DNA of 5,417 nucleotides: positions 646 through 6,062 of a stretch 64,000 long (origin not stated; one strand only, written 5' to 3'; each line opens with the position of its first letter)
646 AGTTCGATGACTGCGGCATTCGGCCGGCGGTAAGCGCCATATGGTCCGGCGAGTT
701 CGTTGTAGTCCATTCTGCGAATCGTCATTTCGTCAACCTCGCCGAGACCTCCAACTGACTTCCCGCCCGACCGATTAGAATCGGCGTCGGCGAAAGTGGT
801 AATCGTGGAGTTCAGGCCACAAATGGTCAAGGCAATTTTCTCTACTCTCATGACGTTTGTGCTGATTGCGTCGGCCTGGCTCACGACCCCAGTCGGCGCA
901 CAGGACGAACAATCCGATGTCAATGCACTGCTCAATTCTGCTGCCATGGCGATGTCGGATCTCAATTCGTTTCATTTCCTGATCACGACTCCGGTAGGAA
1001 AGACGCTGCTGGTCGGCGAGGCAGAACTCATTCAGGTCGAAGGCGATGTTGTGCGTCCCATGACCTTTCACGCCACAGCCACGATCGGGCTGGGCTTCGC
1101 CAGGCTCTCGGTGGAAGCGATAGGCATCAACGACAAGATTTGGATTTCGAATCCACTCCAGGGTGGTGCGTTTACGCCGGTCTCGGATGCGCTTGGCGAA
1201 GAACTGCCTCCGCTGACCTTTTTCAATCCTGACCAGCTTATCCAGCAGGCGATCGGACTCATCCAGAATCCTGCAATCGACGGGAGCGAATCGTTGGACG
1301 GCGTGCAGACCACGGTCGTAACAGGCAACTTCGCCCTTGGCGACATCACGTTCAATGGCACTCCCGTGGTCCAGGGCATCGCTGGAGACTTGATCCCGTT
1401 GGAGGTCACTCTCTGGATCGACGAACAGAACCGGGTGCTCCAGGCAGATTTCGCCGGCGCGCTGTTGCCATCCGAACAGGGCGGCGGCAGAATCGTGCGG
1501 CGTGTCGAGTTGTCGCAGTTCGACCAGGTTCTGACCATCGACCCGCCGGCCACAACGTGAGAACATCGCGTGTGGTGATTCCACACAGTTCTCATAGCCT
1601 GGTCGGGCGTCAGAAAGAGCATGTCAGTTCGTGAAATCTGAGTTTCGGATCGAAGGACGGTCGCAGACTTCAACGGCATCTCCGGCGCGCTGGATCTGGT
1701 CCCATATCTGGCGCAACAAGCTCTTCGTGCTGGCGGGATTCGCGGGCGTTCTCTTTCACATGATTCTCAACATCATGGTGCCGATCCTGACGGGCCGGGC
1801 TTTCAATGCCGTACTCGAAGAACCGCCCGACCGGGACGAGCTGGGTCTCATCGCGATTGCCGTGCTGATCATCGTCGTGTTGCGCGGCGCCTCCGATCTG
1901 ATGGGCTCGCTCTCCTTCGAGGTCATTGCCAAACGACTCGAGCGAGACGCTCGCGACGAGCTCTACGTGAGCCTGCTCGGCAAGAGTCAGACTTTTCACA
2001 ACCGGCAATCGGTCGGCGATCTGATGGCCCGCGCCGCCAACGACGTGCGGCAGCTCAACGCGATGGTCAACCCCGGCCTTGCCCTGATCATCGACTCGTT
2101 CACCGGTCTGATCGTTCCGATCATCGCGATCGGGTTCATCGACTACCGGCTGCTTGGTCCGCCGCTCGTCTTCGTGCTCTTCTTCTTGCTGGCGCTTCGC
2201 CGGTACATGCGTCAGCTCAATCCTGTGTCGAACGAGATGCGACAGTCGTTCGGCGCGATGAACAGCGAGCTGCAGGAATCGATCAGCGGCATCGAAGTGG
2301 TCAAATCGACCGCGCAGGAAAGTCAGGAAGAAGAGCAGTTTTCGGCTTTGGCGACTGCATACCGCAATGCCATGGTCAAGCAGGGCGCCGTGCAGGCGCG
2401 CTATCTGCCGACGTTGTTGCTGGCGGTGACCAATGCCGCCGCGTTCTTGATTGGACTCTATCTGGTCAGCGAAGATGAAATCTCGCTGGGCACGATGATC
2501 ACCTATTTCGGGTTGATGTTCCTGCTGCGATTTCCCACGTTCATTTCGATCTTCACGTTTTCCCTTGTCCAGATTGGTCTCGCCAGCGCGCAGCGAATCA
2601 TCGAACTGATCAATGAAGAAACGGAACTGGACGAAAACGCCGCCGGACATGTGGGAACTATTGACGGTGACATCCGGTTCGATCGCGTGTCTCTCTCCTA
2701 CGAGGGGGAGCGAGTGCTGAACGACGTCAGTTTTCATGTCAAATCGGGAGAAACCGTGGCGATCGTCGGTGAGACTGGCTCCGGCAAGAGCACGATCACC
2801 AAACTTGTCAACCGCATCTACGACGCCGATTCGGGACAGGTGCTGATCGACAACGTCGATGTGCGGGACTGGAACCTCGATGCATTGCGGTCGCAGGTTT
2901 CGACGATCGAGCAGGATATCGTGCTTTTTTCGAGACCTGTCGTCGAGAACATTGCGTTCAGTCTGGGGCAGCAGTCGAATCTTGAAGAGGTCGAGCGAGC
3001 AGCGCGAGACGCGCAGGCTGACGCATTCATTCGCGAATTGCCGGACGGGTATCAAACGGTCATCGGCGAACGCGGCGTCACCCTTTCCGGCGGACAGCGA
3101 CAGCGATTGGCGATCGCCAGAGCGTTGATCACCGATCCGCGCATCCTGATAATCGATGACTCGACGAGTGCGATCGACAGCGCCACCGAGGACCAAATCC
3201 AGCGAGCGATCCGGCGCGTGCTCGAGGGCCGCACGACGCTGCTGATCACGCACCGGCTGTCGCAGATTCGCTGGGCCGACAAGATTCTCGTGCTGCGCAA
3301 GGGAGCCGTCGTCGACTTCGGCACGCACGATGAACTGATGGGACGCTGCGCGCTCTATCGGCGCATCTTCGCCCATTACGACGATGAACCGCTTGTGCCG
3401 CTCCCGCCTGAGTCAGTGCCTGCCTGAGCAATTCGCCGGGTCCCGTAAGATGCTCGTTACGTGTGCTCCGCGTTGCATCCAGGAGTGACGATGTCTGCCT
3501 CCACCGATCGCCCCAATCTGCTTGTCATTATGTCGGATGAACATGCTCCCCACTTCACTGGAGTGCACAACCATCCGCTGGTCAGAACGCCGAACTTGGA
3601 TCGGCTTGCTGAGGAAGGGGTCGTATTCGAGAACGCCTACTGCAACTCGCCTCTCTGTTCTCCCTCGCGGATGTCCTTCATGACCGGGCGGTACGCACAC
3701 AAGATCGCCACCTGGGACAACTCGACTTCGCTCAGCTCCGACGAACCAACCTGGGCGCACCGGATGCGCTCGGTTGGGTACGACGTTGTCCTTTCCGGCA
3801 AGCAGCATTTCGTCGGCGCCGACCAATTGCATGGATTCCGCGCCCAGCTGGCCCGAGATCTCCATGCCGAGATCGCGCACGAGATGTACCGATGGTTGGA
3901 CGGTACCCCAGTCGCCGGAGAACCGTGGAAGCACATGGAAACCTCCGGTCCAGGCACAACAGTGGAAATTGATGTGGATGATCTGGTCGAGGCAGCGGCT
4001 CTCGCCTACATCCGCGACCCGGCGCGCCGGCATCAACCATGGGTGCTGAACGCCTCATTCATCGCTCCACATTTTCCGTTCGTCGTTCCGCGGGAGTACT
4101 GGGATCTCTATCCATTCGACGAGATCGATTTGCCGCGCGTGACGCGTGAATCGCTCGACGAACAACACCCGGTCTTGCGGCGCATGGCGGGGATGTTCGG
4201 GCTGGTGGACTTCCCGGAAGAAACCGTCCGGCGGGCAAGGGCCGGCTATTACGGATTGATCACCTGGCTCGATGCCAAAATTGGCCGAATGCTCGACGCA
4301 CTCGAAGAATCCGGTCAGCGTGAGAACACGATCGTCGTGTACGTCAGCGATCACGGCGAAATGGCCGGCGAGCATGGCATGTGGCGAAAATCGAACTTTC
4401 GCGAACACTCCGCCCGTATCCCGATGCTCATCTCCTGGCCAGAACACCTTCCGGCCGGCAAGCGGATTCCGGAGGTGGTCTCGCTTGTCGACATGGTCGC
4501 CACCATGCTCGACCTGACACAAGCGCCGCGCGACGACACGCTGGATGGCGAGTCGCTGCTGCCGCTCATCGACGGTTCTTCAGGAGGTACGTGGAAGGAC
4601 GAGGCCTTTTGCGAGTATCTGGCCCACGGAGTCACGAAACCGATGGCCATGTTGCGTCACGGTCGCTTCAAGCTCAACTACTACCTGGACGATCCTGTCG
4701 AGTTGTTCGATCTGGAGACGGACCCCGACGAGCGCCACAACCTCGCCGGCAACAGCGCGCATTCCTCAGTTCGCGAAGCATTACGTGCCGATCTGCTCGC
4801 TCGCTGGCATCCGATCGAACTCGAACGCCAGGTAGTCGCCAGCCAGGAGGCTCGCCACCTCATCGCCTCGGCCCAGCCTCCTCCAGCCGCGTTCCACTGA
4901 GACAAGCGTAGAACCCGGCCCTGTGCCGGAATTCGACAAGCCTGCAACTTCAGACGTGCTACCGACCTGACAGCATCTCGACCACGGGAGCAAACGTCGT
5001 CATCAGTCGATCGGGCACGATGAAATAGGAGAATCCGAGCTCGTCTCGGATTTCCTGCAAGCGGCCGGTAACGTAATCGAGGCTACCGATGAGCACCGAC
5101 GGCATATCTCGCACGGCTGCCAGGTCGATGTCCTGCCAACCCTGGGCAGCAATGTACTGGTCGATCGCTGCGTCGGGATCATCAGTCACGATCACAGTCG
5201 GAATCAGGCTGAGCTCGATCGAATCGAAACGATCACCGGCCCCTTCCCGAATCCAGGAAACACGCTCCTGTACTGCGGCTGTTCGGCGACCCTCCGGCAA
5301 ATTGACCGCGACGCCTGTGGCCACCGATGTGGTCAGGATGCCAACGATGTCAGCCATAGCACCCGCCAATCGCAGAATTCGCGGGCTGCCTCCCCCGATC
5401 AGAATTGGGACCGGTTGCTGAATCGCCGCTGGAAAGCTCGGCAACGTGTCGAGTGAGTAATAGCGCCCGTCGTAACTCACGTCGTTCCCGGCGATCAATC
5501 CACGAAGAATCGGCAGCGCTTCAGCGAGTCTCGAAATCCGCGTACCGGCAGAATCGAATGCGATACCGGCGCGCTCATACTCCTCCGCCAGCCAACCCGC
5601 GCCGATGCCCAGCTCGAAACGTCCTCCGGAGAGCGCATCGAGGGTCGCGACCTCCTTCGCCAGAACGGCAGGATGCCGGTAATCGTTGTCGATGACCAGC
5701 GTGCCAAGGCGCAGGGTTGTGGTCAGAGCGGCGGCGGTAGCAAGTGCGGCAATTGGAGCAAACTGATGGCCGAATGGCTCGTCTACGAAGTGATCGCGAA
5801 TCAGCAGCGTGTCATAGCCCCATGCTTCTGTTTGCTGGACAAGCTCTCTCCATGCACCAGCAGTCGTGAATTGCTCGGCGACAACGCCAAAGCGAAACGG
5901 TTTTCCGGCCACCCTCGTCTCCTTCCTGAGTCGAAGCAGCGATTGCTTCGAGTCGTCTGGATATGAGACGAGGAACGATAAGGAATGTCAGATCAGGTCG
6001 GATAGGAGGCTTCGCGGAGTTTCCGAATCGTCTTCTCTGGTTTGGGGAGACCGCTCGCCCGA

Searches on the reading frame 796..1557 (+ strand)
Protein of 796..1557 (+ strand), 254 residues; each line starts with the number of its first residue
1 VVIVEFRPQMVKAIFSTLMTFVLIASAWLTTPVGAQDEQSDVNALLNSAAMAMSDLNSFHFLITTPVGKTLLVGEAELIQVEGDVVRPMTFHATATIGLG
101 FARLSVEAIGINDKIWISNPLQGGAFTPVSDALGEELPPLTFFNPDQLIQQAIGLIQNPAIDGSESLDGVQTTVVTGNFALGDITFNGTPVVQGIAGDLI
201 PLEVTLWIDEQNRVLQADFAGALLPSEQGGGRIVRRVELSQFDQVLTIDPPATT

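Call 7: search_protein_families(library=pfam, proteins=[window:796-1557:+], max_evalue=0.001)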
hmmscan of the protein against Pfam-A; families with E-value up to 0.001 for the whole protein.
window:796-1557:+ (254 aa): 1 family
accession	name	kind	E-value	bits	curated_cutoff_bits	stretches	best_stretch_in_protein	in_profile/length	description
PF07161.20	LppX_LprAFG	-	3.5e-13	50.3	24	1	43-216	3-168/192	LppX_LprAFG lipoprotein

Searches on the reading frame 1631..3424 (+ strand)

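Call 7: search_protein_families(library=pfam, proteins=[window:1631-3424:+], max_evalue=0.001)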
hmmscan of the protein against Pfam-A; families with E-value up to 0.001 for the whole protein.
window:1631-3424:+ (598 aa): 4 families
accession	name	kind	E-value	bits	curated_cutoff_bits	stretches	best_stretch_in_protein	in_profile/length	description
PF00005.33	ABC_tran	-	2.4e-33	116.1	25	1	363-513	1-137/137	ABC transporter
PF00664.28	ABC_membrane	-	1.7e-31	110.3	28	1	34-301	2-272/274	ABC transporter transmembrane region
PF13191.12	AAA_16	-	2.7e-05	25.1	32.6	1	372-529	21-158/167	AAA ATPase domain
PF02463.25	SMC_N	-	0.00059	19.8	40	0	396-555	103-211/220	RecF/RecN/SMC N terminal domain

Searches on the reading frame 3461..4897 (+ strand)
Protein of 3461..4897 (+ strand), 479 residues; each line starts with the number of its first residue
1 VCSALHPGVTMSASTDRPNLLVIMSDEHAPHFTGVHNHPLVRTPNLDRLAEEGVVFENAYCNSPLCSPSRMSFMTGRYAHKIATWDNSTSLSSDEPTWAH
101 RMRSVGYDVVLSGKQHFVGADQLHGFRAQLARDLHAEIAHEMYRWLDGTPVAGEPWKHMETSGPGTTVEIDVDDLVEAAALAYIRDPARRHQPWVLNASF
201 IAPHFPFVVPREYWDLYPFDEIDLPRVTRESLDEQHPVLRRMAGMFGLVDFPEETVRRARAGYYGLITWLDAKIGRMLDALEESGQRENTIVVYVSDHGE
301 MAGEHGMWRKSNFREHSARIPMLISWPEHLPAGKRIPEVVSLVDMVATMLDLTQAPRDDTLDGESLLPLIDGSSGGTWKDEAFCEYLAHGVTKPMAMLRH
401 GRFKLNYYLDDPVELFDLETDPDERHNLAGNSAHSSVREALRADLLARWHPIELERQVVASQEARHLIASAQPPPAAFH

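Call 7: search_protein_families(library=pfam, proteins=[window:3461-4897:+], max_evalue=0.001)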
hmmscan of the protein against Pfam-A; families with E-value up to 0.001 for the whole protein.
window:3461-4897:+ (479 aa): 4 families
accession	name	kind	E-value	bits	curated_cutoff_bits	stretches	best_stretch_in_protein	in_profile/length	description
PF00884.28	Sulfatase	-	2.3e-47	162.2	25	1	18-354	1-300/301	Sulfatase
PF16347.10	SGSH_C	-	1.2e-25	90.9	29.3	1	303-446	1-149/154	N-sulphoglucosamine sulphohydrolase, C-terminal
PF01663.27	Phosphodiest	-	7.5e-09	36.1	23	1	41-301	18-222/342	Type I phosphodiesterase / nucleotide pyrophosphatase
PF02995.22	DUF229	-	3.6e-05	23.1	25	1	263-341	306-380/496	Protein of unknown function (DUF229)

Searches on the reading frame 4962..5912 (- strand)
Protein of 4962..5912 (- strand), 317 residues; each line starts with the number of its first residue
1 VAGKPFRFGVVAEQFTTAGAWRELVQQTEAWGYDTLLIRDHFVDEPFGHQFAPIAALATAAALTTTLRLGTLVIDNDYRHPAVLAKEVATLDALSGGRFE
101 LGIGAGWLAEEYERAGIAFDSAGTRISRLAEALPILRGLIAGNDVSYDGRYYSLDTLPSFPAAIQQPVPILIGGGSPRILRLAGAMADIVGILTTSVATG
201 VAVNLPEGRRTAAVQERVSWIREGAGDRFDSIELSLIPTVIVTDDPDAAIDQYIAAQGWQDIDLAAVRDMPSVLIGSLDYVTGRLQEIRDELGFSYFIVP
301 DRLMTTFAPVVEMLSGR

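Call 7: search_protein_families(library=pfam, proteins=[window:4962-5912:-], max_evalue=0.001)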
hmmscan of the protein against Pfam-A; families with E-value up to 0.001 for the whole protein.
window:4962-5912:- (317 aa): 1 family
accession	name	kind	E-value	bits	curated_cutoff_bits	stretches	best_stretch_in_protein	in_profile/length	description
PF00296.26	Bac_luciferase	-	4.6e-48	164.6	27.9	1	17-257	21-243/314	Luciferase-like monooxygenase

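Call 83: search_protein_families(library=padloc, proteins=[window:4962-5912:-], max_evalue=0.01)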
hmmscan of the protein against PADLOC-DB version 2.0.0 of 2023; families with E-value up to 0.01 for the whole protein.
window:4962-5912:- (317 aa): 1 family
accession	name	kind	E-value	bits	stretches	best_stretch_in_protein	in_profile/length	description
PDLC01078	C3a156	-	2.8e-14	51.4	1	25-190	20-167/268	oxidoreductase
